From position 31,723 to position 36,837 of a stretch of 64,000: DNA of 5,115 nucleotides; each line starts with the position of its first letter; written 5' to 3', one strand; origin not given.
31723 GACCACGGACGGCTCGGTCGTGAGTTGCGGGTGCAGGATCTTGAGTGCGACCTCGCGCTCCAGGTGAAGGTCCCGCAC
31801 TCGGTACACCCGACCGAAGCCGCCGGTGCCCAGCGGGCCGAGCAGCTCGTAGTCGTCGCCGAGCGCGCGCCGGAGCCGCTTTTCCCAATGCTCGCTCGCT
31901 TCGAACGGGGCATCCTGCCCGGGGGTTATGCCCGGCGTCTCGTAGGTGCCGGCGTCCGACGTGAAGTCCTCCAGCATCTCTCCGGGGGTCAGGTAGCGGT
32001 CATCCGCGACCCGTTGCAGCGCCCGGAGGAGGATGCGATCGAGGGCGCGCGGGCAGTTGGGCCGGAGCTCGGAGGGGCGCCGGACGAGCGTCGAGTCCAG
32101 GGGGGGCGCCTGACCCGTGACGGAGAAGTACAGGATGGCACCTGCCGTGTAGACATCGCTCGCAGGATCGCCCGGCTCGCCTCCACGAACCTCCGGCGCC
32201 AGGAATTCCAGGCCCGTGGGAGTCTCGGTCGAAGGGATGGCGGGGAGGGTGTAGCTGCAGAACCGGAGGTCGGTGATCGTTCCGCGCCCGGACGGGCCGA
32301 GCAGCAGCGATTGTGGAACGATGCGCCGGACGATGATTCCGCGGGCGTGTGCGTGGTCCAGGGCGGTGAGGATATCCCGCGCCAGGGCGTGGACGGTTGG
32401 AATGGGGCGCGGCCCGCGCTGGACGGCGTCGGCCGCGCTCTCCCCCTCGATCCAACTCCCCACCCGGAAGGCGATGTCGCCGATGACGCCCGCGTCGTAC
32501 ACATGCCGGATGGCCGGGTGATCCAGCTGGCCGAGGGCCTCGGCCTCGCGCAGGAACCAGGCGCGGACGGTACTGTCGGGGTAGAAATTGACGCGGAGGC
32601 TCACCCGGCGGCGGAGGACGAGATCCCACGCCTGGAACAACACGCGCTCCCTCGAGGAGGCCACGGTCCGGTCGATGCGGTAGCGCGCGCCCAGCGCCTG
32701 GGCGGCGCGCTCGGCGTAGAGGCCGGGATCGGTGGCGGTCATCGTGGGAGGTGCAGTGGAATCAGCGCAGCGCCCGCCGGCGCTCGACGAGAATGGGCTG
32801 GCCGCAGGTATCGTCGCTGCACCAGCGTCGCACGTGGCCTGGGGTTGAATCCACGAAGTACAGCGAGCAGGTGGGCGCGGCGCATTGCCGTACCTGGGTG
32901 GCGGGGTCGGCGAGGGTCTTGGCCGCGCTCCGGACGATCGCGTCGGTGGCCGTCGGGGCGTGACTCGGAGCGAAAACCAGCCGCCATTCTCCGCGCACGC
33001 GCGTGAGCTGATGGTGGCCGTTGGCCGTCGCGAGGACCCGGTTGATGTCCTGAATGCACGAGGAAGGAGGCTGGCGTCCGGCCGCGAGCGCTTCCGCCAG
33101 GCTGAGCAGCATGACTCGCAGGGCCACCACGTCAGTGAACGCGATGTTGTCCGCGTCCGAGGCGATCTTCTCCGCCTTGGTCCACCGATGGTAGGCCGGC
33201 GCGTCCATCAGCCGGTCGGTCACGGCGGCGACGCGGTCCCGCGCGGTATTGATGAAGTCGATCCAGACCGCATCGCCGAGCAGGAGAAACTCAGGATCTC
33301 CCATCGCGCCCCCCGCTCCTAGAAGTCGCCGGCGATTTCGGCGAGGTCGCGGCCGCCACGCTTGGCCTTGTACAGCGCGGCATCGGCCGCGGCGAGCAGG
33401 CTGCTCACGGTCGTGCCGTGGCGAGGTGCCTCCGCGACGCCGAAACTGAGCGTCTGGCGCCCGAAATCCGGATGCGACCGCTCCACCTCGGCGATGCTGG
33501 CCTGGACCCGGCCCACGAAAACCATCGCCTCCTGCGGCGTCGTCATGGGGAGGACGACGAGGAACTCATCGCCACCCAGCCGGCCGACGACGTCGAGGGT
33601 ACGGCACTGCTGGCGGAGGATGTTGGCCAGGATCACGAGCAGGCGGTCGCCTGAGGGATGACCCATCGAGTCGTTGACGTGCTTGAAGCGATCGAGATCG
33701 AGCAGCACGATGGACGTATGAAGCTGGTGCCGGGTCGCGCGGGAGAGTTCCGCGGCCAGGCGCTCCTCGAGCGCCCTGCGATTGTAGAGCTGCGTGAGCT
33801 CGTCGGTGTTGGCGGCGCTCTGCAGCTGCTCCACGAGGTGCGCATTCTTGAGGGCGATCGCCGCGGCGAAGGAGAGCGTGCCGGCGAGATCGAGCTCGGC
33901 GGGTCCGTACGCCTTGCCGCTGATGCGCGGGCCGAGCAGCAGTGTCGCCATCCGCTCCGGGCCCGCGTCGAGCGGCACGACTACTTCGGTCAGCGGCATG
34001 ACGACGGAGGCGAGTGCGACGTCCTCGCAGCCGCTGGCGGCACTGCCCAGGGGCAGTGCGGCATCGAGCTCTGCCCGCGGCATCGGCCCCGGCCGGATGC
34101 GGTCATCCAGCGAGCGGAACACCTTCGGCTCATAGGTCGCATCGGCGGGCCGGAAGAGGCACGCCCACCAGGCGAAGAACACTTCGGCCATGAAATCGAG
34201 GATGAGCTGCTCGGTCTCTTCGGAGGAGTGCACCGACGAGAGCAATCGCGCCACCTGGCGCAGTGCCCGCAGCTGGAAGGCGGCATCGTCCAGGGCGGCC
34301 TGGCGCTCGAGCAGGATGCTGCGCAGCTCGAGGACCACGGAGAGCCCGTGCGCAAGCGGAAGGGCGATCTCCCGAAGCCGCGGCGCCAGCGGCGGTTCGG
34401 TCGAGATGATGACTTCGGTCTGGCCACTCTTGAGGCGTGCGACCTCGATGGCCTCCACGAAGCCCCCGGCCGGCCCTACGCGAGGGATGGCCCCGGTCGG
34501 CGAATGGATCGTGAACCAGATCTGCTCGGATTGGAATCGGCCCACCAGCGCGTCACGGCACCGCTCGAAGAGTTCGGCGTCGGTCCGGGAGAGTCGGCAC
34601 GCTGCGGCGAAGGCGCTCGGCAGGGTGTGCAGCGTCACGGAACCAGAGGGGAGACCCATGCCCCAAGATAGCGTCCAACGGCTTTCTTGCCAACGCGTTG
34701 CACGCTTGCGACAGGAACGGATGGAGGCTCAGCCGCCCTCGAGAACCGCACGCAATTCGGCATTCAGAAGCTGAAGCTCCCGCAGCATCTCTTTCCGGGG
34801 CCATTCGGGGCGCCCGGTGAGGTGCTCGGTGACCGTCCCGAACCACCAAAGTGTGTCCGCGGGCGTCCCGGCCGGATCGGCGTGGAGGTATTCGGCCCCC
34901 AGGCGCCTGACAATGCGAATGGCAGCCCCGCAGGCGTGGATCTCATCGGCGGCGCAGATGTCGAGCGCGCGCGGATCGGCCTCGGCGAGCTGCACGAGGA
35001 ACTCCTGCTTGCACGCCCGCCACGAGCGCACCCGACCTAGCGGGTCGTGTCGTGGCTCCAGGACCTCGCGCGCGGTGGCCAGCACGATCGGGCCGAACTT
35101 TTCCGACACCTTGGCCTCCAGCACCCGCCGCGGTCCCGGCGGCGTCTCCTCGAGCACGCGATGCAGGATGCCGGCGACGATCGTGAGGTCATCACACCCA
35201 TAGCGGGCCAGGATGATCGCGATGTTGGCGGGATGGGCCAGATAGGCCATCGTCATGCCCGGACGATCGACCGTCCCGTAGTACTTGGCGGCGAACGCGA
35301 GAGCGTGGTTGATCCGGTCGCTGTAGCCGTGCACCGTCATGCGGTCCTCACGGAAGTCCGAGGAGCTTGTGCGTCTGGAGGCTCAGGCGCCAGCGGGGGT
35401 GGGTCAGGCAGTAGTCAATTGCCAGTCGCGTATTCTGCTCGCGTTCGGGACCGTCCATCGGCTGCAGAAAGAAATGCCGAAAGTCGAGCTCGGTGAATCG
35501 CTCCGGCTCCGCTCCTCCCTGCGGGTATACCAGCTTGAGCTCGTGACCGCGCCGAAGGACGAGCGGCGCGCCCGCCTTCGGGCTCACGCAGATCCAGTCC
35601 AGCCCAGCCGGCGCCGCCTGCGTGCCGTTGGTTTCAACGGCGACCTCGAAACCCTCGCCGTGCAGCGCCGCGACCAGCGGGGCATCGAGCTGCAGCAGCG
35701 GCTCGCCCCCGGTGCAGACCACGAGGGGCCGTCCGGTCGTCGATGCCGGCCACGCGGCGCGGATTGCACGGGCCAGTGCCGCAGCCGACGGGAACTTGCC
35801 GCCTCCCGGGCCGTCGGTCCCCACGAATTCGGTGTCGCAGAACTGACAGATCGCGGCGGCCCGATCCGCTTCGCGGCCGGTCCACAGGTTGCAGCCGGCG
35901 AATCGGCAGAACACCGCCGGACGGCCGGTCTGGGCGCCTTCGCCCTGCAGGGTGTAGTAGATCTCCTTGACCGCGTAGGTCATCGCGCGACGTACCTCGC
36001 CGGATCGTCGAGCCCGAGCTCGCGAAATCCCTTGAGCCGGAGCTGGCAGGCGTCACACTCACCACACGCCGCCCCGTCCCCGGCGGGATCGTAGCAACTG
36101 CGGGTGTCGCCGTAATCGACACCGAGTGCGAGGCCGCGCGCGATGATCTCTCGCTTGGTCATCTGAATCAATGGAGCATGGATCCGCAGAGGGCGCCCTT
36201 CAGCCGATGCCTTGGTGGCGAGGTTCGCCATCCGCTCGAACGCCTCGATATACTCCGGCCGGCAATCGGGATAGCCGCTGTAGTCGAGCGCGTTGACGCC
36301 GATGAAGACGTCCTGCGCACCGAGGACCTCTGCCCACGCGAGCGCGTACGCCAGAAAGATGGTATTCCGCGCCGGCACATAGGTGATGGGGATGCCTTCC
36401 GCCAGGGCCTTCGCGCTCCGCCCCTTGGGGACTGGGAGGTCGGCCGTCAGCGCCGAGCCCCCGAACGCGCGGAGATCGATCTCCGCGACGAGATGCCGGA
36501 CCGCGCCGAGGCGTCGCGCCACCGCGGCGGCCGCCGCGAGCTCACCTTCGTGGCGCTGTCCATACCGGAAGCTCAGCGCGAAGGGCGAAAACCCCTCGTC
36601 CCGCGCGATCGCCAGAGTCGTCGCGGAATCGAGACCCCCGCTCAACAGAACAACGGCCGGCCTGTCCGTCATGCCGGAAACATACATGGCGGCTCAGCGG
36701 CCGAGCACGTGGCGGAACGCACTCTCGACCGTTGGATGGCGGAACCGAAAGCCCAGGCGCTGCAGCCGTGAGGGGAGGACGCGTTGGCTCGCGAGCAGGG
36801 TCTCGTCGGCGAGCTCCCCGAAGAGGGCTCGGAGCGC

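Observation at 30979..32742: JAK-like tandem pseudokinase-kinase in a soluble bacterial protein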

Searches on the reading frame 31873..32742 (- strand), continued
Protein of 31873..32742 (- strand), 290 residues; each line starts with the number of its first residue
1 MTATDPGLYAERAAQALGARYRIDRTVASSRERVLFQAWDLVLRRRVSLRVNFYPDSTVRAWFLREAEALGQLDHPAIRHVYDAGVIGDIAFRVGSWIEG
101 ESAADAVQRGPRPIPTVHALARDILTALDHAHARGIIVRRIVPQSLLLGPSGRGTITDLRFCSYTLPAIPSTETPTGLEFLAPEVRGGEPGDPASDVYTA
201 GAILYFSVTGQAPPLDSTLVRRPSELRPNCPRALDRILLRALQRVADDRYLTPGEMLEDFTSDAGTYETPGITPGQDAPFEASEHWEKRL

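Call 59: find_encoding_contigs(protein=P0225, flank=5000, max_places=1)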
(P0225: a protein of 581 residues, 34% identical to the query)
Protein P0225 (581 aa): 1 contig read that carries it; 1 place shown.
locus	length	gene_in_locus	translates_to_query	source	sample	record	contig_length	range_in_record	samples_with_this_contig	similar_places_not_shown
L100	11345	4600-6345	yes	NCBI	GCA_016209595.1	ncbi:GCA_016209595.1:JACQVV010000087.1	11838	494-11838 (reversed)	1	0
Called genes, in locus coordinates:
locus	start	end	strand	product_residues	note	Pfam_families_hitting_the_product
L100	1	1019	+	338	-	PF00069:Pkinase, PF07714:PK_Tyr_Ser-Thr, PF01636:APH (faint), PF03109:ABC1 (weak)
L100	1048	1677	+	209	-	-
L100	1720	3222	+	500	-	PF04151:PPC (weak), PF00089:Trypsin (weak), PF10459:Peptidase_S46 (faint), PF13365:Trypsin_2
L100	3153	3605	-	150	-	-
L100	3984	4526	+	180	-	-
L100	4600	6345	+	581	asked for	PF00069:Pkinase, PF07714:PK_Tyr_Ser-Thr, PF01636:APH (faint), PF03109:ABC1 (faint), PF00069:Pkinase, PF07714:PK_Tyr_Ser-Thr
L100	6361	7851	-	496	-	PF08668:HDOD, PF01966:HD, PF01590:GAF, PF13185:GAF_2, PF13492:GAF_3 (weak)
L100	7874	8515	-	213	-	-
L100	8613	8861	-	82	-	-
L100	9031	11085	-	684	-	PF12450:vWF_A, PF00092:VWA, PF13519:VWA_2, PF13768:VWA_3 (weak), PF12034:YfbK_C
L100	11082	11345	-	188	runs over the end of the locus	PF04542:Sigma70_r2, PF08281:Sigma70_r4_2, PF04545:Sigma70_r4 (weak)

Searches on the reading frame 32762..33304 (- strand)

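Call 54: search_protein_families(library=pfam, proteins=[window:32762-33304:-], max_evalue=0.001)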
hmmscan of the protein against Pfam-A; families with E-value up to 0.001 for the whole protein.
window:32762-33304:- (180 aa): 2 families
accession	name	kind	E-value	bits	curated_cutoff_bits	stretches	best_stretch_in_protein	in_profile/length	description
PF11706.13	zf-CGNR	-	1.2e-12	47.8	24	1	138-178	2-42/44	CGNR zinc finger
PF07336.16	ABATE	-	2.6e-11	44.7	24.4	1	12-134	2-130/130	Putative stress-induced transcription regulator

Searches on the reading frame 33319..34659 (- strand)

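Call 54: search_protein_families(library=pfam, proteins=[window:33319-34659:-], max_evalue=0.001)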
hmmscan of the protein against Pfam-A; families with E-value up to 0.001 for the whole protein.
window:33319-34659:- (446 aa): 1 family
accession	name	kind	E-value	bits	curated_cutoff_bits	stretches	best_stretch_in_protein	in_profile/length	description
PF00990.26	GGDEF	-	1.6e-45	155.2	23.8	1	283-438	1-160/161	Diguanylate cyclase, GGDEF domain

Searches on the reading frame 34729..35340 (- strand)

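Call 54: search_protein_families(library=pfam, proteins=[window:34729-35340:-], max_evalue=0.001)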
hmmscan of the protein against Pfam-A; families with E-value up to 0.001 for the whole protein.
window:34729-35340:- (203 aa): 1 family
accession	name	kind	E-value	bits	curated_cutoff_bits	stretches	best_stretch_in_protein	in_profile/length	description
PF13328.12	HD_4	-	7e-09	36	27.2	1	13-96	1-77/156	HD domain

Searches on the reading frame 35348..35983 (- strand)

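Call 54: search_protein_families(library=pfam, proteins=[window:35348-35983:-], max_evalue=0.001)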
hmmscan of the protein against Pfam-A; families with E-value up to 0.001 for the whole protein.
window:35348-35983:- (211 aa): 1 family
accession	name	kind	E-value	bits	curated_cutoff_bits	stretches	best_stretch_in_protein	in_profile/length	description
PF04055.27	Radical_SAM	-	1.5e-06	28.9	29.5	1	46-145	11-119/166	Radical SAM superfamily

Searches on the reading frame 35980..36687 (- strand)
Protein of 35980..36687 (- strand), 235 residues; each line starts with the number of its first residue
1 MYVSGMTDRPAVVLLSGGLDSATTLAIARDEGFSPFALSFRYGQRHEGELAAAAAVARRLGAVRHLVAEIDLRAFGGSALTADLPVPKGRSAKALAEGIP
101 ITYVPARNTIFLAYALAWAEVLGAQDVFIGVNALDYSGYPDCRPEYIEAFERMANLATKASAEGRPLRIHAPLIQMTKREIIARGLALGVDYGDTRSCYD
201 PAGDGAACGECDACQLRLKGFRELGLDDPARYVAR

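Call 54: search_protein_families(library=pfam, proteins=[window:35980-36687:-], max_evalue=0.001)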
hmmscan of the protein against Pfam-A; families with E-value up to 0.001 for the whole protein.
window:35980-36687:- (235 aa): 2 families
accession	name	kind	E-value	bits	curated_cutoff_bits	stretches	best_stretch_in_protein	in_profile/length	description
PF06508.19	QueC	-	2.5e-71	240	22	1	11-224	2-209/210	Queuosine biosynthesis protein QueC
PF00733.27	Asn_synthase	-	5.8e-07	29.9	21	1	6-65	15-75/354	Asparagine synthase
